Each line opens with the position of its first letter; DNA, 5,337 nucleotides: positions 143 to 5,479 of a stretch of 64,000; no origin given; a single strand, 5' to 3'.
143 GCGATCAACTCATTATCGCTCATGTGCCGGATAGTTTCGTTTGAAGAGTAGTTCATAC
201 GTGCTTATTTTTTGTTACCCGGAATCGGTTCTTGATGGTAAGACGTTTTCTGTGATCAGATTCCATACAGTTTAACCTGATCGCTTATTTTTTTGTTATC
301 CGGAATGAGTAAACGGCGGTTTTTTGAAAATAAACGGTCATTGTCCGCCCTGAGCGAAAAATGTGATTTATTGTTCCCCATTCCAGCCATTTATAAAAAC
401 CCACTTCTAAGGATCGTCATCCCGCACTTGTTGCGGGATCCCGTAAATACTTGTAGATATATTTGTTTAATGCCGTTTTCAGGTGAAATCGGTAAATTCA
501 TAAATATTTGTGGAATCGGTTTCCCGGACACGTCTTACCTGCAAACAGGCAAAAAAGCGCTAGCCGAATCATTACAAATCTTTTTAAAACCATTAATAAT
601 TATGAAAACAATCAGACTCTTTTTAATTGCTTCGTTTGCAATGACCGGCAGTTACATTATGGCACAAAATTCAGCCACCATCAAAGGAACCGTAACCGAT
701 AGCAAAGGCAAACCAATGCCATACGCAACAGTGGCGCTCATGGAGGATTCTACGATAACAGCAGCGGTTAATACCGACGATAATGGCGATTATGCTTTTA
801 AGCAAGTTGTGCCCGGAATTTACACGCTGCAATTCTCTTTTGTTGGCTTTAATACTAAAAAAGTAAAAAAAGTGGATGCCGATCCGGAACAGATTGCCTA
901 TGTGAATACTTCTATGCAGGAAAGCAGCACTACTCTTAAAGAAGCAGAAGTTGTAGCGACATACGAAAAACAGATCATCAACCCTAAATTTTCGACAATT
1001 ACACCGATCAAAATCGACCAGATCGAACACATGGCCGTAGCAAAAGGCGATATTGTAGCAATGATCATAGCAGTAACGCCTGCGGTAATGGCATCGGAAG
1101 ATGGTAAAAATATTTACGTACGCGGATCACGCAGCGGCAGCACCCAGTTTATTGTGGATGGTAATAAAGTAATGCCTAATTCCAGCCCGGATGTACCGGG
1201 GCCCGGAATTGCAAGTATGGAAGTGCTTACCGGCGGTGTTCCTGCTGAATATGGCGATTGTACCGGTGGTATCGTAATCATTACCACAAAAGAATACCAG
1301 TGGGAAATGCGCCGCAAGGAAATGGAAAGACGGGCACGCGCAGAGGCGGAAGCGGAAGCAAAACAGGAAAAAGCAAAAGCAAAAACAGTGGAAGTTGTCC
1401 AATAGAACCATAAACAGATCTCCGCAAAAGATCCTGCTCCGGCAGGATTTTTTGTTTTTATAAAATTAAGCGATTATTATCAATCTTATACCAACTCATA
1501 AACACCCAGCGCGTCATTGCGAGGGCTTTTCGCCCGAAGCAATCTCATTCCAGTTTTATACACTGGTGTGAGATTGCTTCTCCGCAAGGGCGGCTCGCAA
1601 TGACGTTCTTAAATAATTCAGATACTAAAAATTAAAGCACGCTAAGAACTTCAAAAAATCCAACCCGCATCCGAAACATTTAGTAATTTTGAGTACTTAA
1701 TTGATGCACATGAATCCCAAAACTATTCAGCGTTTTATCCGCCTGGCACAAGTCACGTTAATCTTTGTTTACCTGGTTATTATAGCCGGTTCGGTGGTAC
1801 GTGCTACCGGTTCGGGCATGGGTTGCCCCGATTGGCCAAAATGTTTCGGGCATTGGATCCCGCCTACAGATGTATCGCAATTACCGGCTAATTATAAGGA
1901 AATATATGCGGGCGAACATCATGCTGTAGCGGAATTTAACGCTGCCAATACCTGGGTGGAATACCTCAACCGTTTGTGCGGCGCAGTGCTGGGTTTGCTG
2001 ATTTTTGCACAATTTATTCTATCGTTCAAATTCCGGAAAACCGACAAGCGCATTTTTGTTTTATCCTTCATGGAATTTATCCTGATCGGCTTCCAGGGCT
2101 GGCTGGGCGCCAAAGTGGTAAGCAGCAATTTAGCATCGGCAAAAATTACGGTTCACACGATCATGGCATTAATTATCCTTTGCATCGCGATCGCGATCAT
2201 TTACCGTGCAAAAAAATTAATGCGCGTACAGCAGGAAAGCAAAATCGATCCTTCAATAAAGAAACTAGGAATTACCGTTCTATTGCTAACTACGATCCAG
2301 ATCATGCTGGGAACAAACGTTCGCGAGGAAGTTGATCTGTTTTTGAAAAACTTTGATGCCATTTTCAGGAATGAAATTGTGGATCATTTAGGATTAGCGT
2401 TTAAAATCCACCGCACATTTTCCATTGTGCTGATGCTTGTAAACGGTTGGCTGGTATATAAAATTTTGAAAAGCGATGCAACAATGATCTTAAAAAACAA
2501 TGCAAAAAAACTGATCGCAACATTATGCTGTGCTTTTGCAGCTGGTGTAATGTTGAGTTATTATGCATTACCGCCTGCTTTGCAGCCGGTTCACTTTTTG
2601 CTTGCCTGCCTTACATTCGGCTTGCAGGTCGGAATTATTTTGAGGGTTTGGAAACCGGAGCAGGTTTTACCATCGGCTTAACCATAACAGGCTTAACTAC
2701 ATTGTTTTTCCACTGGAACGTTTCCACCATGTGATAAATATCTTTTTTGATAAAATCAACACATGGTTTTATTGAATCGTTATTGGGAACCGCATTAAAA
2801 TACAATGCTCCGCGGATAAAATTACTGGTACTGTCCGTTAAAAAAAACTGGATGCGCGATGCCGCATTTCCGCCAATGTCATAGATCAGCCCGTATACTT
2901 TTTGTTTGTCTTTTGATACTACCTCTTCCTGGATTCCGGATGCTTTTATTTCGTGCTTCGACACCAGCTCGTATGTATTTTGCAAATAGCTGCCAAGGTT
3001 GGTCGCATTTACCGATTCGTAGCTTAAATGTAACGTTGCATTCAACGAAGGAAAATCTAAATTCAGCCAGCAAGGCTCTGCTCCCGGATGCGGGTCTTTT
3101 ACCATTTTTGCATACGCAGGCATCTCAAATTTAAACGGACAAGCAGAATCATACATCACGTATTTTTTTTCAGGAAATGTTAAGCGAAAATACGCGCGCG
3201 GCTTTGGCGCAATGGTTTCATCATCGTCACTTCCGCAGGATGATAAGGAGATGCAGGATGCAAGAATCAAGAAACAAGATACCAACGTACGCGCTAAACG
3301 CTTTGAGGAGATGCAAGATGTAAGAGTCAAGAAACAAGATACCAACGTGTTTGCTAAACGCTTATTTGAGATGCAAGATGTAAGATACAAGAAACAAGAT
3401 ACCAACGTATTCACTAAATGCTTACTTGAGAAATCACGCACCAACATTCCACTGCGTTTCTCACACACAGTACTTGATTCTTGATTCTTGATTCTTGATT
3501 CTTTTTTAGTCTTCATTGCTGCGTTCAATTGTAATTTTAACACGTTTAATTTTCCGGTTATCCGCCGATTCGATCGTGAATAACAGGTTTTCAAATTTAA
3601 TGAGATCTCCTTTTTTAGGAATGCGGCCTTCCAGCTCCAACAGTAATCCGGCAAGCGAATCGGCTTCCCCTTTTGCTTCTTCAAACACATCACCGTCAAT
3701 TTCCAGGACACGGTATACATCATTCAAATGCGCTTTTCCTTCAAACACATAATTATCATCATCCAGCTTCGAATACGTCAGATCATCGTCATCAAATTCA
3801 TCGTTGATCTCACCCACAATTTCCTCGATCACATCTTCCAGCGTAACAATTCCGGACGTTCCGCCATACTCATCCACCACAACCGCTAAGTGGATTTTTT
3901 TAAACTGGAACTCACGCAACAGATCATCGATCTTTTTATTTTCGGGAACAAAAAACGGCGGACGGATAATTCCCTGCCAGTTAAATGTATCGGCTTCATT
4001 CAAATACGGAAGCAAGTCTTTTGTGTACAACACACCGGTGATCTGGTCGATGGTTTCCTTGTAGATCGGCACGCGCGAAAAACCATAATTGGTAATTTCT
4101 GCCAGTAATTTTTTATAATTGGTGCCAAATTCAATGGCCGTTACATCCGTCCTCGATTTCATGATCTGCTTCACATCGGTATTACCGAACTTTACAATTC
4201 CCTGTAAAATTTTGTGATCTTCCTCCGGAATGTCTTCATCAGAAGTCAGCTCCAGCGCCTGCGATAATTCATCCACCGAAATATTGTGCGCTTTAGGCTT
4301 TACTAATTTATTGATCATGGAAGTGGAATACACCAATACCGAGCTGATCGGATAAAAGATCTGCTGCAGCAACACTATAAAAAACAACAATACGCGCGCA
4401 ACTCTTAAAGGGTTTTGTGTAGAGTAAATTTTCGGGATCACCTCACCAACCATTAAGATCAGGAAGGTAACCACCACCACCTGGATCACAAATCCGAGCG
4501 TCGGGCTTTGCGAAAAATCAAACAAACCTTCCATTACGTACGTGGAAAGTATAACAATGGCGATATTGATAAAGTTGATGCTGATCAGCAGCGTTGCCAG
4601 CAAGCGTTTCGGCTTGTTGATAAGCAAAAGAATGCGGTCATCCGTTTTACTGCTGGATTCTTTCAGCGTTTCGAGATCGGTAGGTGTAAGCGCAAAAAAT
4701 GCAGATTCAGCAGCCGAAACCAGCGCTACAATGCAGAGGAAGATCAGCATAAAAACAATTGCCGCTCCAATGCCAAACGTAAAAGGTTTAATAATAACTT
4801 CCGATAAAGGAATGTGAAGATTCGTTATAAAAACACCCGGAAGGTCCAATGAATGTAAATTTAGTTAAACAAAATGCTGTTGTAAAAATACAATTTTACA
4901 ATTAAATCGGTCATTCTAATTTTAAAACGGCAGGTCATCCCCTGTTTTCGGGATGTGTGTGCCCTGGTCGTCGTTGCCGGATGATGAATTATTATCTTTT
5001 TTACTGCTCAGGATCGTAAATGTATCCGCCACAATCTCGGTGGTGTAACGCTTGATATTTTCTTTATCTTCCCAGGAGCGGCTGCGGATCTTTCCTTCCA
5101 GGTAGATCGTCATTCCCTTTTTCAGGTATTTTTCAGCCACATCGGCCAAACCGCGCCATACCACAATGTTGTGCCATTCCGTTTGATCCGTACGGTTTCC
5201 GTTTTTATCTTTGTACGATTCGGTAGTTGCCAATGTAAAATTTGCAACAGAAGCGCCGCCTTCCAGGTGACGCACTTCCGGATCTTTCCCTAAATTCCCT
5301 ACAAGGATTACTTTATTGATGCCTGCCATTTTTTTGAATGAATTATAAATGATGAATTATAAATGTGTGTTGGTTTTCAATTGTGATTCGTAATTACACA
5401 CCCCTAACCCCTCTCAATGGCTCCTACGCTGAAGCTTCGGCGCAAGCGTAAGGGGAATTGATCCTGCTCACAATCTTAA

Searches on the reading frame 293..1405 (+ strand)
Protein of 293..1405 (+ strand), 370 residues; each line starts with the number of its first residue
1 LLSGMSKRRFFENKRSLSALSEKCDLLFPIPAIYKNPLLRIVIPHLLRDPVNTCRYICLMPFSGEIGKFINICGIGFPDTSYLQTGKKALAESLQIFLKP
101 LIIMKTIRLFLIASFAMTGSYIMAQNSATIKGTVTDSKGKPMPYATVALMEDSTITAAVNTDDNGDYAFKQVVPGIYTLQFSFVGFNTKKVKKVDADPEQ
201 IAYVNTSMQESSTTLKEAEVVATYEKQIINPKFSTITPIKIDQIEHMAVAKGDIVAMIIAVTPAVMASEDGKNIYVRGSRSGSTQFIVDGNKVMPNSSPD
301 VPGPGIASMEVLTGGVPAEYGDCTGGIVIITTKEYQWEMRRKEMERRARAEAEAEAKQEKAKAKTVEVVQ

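Call 69: search_protein_families(library=pfam, proteins=[window:293-1405:+], max_evalue=0.00001)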
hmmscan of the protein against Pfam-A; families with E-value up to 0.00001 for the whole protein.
window:293-1405:+ (370 aa): 2 families
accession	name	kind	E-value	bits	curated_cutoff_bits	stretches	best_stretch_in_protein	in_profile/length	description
PF13620.12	CarboxypepD_reg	-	2.1e-18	66.8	32.3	1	129-208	1-81/82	Carboxypeptidase regulatory-like domain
PF13715.12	CarbopepD_reg_2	-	1.5e-14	54.2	32.2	1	130-218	1-86/88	CarboxypepD_reg-like domain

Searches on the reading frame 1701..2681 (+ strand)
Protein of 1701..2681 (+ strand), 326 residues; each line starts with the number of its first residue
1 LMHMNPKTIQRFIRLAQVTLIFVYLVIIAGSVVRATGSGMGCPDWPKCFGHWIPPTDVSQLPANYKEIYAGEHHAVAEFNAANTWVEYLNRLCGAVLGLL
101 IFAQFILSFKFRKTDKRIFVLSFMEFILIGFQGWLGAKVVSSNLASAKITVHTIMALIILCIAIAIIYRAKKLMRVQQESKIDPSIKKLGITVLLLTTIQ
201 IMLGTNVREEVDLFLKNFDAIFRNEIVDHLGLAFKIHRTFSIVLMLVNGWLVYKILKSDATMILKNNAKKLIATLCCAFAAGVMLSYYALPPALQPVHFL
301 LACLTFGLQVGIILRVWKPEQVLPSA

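Call 69: search_protein_families(library=pfam, proteins=[window:1701-2681:+], max_evalue=0.00001)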
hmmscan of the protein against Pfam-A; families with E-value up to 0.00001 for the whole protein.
window:1701-2681:+ (326 aa): 1 family
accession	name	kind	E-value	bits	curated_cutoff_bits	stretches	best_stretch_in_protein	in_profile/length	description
PF02628.20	COX15-CtaA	-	6.4e-51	173.7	29.9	1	15-309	3-321/322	Cytochrome oxidase assembly protein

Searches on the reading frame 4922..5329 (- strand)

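Call 69: search_protein_families(library=pfam, proteins=[window:4922-5329:-], max_evalue=0.00001)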
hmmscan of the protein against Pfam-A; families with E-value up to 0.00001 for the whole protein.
window:4922-5329:- (135 aa): 1 family
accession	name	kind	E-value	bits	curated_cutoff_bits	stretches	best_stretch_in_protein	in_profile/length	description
PF00436.31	SSB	-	3.7e-38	130.2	26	1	4-106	1-103/104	Single-strand binding protein family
